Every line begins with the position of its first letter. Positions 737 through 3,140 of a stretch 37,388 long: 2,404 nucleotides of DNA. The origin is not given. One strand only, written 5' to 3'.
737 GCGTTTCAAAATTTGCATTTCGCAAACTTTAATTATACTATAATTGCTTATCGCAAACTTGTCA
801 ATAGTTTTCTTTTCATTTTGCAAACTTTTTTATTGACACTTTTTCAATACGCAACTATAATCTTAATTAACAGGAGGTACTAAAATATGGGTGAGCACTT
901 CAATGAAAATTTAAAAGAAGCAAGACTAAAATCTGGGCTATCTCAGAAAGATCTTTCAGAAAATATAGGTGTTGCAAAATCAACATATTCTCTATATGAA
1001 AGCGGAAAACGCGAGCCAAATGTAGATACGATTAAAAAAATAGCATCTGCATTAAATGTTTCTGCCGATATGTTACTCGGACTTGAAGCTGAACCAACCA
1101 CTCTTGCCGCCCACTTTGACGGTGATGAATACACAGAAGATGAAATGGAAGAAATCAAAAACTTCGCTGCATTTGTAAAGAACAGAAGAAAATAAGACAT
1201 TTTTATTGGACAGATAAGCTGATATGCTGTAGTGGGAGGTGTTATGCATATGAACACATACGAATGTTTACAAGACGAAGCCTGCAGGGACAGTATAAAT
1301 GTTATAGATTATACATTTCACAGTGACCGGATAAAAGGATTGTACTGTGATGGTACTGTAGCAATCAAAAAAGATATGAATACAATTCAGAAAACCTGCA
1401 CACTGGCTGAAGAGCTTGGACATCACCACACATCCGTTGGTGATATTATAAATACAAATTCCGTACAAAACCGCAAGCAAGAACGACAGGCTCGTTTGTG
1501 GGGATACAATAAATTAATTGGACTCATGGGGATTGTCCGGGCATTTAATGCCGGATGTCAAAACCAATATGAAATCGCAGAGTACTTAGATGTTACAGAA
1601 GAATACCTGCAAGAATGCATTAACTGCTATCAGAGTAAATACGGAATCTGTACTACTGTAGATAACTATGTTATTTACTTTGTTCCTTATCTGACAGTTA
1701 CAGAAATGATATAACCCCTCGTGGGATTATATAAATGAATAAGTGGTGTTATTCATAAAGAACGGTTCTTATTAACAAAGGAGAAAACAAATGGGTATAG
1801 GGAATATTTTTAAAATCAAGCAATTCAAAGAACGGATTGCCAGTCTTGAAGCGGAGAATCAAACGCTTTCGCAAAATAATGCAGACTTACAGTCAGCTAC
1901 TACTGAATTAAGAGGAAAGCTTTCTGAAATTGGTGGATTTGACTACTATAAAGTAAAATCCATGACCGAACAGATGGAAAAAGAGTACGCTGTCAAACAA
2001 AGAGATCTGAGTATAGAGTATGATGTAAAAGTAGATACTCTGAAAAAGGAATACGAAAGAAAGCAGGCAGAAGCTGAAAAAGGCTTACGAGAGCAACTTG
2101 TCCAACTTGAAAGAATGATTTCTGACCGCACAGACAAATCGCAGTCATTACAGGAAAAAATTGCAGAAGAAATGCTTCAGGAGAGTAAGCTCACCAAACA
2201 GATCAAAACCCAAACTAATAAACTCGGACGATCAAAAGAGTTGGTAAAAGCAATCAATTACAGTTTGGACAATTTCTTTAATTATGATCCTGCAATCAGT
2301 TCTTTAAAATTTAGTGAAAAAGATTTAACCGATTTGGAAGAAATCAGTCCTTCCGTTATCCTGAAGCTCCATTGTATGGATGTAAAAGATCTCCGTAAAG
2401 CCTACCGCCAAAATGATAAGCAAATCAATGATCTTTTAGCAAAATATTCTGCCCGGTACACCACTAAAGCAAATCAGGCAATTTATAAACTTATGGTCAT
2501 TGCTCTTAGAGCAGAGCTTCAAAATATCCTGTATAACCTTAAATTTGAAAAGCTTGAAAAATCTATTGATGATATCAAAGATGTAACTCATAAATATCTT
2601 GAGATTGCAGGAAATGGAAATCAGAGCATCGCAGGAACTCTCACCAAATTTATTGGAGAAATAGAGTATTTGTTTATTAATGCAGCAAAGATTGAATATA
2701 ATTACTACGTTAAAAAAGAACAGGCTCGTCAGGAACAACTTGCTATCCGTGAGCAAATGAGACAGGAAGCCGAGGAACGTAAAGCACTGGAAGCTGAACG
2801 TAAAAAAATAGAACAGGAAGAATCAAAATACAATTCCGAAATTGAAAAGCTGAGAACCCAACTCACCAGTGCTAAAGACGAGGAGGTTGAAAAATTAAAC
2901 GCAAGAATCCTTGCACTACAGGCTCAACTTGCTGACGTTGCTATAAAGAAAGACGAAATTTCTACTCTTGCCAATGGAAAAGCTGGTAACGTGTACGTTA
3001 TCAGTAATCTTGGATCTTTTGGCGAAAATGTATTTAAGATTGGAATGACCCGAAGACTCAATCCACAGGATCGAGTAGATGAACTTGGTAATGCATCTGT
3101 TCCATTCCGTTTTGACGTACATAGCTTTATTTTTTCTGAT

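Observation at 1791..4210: Accessory cargo between integrase and repressor: DUF4041/T5orf172 protein plus a HicAB pair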

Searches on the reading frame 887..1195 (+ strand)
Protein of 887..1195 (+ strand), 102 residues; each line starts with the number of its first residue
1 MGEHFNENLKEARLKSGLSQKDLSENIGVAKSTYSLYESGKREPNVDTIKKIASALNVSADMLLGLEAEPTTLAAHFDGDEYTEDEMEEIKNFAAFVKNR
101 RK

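Call 3: search_protein_families(library=pfam, proteins=[window:887-1195:+], max_evalue=0.01)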
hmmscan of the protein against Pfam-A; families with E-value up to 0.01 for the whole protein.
window:887-1195:+ (102 aa): 8 families
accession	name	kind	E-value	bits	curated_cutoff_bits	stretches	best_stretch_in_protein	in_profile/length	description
PF01381.28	HTH_3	-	1.1e-19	70.7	23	1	9-61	1-53/55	Helix-turn-helix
PF12844.13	HTH_19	-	7.2e-14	51.9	30.2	1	7-67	2-62/64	Helix-turn-helix domain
PF13560.12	HTH_31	-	3.3e-10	40.6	27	1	9-62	6-60/64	Helix-turn-helix domain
PF13443.12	HTH_26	-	3.9e-07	30.6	22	1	8-67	1-61/63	Cro/C1-type HTH DNA-binding domain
PF13413.12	HTH_25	-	0.00044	20.4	24.6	0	9-31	2-24/62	Helix-turn-helix domain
PF15731.11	MqsA_antitoxin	-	0.00089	19.8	30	1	8-51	73-116/131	Antitoxin component of bacterial toxin-antitoxin system, MqsA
PF22495.2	HTH_92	-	0.0042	16.8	27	1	11-44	2-35/45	RsaL-like HTH domain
PF00157.23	Pou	-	0.0069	16.7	27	0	3-29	7-33/72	Pou domain - N-terminal to homeobox domain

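Call 4: search_protein_families(library=padloc, proteins=[window:887-1195:+], max_evalue=0.01)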
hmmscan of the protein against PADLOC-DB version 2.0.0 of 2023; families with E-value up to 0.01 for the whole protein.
window:887-1195:+ (102 aa): 26 families (the best 25 are shown)
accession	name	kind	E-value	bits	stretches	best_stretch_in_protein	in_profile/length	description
PDLC02926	HTH_VI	-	1.3e-15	55.4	1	5-71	2-68/92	-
PDLC04142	capH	-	3.5e-15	54.9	1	3-100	5-101/103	capH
PDLC03954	RmrA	-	2e-12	44.8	1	6-77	12-83/380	-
PDLC03952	RmrA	-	1.7e-11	41.6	1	7-58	25-76/395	-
PDLC03944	RmrA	-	4.7e-11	40.4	1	4-65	5-67/384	-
PDLC03951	RmrA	-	2.6e-10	37.8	1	7-77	11-81/400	-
PDLC03949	RmrA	-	3.3e-10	37.4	1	7-69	5-67/363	-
PDLC03665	Control_protein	-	1e-09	36.5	1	5-64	9-69/77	control protein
PDLC03947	RmrA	-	1.1e-09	35.7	1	6-62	13-69/383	-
PDLC04775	PDC-M69A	-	1.9e-09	36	1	6-72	9-75/113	-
PDLC03948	RmrA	-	6e-09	33.3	1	6-63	10-67/397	-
PDLC03946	RmrA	-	5.1e-08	30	1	7-65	5-63/357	-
PDLC03982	PD-Lambda-2_B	-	5.9e-07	27.1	1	16-98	71-153/402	-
PDLC03955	RmrA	-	6.4e-07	26.9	1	7-79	23-96/371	-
PDLC03956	RmrA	-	9.8e-07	26.2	1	6-68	10-73/399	-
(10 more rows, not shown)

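Call 5: search_protein_families(library=phrogs, proteins=[window:887-1195:+], max_evalue=0.001)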
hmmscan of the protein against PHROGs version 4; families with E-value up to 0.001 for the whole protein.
window:887-1195:+ (102 aa): 25 families
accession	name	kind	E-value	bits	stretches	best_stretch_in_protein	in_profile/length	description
phrog_8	-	transcription regulation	4.9e-23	83.1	1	5-90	77-155/346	transcriptional regulator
phrog_4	-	transcription regulation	7.2e-17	62.4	1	3-75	135-203/400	transcriptional repressor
phrog_2967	-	transcription regulation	2.7e-16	60.8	1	3-68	9-74/225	transcriptional regulator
phrog_3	-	transcription regulation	1.8e-15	58.6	1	3-72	87-154/430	transcriptional repressor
phrog_2439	-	transcription regulation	3.9e-14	53.3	1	5-77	8-80/367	transcriptional regulator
phrog_1373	-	transcription regulation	5.9e-12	46.9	1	6-67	65-126/166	transcriptional regulator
phrog_7241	-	transcription regulation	1.1e-10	42.6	1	13-64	70-121/122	transcriptional regulator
phrog_2328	-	transcription regulation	3.3e-10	40.8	1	7-70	18-81/128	transcriptional repressor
phrog_5823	-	transcription regulation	1.4e-09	38.6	1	2-74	4-77/404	transcriptional regulator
phrog_2104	-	unknown function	5.2e-09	37.3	1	7-55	42-90/103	-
phrog_7396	-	unknown function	1.8e-07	32.1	1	7-70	18-84/227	-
phrog_147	-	transcription regulation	3.3e-07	31.6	1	3-53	3-54/100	transcriptional regulator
phrog_34939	-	unknown function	4.5e-07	30.8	1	16-70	21-76/280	-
phrog_4583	-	transcription regulation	6.4e-07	30.3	1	6-71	12-77/81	transcriptional repressor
phrog_4836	-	transcription regulation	1e-06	29.5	1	4-58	75-129/194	CII-like regulator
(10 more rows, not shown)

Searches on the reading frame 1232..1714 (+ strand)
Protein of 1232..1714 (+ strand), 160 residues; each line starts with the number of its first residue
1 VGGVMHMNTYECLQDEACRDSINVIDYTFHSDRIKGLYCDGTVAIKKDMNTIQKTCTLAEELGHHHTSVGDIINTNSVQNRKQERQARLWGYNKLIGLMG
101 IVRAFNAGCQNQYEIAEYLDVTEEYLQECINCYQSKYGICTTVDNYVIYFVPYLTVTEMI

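Call 3: search_protein_families(library=pfam, proteins=[window:1232-1714:+], max_evalue=0.01)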
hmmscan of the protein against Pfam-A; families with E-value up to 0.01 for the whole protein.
window:1232-1714:+ (160 aa): 1 family
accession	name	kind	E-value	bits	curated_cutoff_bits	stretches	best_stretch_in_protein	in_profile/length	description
PF06114.19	Peptidase_M78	-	4.1e-06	27.1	22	1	40-127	28-119/123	IrrE N-terminal-like domain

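Call 4: search_protein_families(library=padloc, proteins=[window:1232-1714:+], max_evalue=0.01)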
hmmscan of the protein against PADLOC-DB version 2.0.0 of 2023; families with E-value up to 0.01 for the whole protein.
window:1232-1714:+ (160 aa): 0 families

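Call 5: search_protein_families(library=phrogs, proteins=[window:1232-1714:+], max_evalue=0.001)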
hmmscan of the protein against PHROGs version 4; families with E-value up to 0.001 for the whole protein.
window:1232-1714:+ (160 aa): 1 family
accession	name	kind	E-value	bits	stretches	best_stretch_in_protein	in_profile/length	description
phrog_87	-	other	9.6e-36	124.6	1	6-158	35-188/227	metallo-protease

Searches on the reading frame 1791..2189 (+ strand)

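Call 25: search_protein_families(library=padloc, proteins=[window:1791-2189:+], max_evalue=1)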
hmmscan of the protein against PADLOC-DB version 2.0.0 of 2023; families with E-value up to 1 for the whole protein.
window:1791-2189:+ (133 aa): 2 families
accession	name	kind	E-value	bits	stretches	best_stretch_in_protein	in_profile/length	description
PDLC05062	PDC-S66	-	0.027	11.9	1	8-130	9-131/282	-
PDLC03859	LmuB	-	0.47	7.6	1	9-123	355-474/611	-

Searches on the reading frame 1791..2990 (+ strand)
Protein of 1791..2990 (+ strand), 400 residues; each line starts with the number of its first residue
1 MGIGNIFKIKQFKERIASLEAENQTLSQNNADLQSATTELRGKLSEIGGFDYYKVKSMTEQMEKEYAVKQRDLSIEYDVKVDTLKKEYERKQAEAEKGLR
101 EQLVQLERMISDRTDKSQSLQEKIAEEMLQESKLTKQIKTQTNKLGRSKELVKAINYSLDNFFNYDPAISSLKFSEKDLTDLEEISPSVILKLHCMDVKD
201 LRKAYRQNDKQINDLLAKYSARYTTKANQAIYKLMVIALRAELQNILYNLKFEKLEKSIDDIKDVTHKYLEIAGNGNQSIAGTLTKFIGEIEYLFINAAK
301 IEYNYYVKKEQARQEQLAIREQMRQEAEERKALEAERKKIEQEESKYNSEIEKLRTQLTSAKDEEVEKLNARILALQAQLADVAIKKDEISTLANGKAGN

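Call 13: search_protein_families(library=pfam, proteins=[window:1791-2990:+], max_evalue=10)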
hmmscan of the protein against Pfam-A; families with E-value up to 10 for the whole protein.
window:1791-2990:+ (400 aa): 5 families
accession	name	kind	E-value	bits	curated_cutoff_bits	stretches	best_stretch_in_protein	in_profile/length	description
PF04977.20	DivIC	-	0.00064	19.9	28.9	1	2-41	12-51/80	Septum formation initiator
PF07029.16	CryBP1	-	0.0069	16.9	25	2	234-300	18-82/180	CryBP1 protein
PF06005.17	ZapB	-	0.052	14.5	31.5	2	8-45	12-46/71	Cell division protein ZapB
PF11559.13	ADIP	-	3.4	8.2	34.3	1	322-383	46-106/151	Afadin- and alpha -actinin-Binding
PF05531.17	NPV_P10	-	8.8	7.3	29.8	1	347-393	16-64/75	Nucleopolyhedrovirus P10 protein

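Call 25: search_protein_families(library=padloc, proteins=[window:1791-2750:+], max_evalue=1)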
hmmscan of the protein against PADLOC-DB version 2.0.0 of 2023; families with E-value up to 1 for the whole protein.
window:1791-2750:+ (320 aa): 2 families
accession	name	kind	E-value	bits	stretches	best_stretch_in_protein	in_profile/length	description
PDLC05062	PDC-S66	-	0.5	7.8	1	8-144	9-135/282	-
PDLC00006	DruC1|DruC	-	0.51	6.7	1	69-185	186-301/626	Unknown function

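Call 35: search_protein_representatives(protein=window:1791-2750:+)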
Query: 320 residues. Proteins with E-value up to 0.001 (for the whole library): 218; up to 1e-10: 177; up to 1e-30: 91. The best 150 are listed.
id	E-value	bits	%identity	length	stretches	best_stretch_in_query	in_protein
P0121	6.5e-98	344.0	98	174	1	1-174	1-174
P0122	1.1e-76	274.4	56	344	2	119-320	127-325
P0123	3.7e-73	262.9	55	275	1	72-312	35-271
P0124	1.3e-69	251.3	57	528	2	110-320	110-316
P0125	4.5e-61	223.2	56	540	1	113-320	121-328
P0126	4.7e-61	223.1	47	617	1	16-320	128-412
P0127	9.6e-61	222.1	51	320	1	77-296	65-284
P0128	1.6e-57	211.6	75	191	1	182-317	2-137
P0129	5.0e-57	209.9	54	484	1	104-320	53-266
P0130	1.1e-56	208.8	95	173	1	1-110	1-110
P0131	6.7e-56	206.3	50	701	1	97-320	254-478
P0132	4.8e-55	203.4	52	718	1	95-320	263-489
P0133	5.6e-54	200.0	62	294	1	132-320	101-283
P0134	4.2e-53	197.1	45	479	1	80-320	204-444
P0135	8.0e-52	192.9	71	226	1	188-320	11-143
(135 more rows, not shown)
